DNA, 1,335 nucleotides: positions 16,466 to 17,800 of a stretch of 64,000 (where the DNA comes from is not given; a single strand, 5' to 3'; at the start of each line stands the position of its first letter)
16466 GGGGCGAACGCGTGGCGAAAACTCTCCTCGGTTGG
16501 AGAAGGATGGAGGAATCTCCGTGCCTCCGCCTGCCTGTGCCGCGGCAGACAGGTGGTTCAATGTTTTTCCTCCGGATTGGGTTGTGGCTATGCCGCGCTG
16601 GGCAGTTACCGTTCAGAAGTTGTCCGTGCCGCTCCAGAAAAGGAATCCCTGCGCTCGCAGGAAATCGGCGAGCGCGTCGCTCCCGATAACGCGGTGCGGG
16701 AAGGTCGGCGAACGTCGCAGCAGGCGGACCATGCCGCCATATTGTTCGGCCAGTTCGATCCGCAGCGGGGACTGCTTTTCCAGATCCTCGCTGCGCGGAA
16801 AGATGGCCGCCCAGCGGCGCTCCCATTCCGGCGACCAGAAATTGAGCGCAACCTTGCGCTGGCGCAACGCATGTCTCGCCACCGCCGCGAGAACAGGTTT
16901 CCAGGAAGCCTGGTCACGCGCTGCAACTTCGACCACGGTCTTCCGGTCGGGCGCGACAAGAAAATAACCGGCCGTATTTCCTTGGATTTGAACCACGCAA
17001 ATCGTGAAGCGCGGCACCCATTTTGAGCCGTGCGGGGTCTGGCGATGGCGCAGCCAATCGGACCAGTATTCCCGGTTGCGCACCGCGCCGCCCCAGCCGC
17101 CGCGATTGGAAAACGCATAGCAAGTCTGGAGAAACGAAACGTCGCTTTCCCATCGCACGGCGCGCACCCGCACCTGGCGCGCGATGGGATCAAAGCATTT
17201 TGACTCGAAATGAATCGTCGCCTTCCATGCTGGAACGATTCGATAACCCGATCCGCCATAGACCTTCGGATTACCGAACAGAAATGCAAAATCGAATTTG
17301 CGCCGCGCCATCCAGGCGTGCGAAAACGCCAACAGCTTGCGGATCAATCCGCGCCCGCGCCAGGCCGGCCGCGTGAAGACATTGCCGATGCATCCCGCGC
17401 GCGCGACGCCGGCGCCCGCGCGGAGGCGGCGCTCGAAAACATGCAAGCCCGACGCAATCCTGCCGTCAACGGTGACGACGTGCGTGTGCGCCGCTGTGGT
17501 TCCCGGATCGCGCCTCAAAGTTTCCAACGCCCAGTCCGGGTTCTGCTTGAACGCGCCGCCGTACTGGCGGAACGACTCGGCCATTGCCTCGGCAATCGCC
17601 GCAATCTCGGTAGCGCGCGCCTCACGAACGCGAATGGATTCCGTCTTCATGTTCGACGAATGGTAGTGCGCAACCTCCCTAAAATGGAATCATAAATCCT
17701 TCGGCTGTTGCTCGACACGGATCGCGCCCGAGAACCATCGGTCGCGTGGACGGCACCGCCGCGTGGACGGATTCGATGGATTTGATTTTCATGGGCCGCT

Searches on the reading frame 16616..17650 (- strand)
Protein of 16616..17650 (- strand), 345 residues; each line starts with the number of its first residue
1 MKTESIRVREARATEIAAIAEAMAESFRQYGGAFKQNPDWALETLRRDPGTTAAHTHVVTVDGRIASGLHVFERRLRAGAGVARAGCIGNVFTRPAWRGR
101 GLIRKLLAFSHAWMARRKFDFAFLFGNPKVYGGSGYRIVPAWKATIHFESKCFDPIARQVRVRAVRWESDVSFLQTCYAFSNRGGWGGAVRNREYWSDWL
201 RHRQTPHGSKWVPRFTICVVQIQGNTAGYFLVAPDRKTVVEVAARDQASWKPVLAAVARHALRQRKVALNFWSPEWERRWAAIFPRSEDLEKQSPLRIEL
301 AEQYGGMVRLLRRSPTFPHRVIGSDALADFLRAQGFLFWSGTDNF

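Call 45: search_protein_families(library=pfam, proteins=[window:16616-17650:-], max_evalue=0.001)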
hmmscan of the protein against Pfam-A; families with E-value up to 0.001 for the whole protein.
window:16616-17650:- (345 aa): 2 families
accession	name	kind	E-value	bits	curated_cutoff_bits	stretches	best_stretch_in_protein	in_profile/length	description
PF13527.13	Acetyltransf_9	-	5.1e-14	52.8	25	1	8-138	2-126/127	Acetyltransferase (GNAT) domain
PF00583.31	Acetyltransf_1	-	0.00086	20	20.7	0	32-120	14-94/116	Acetyltransferase (GNAT) family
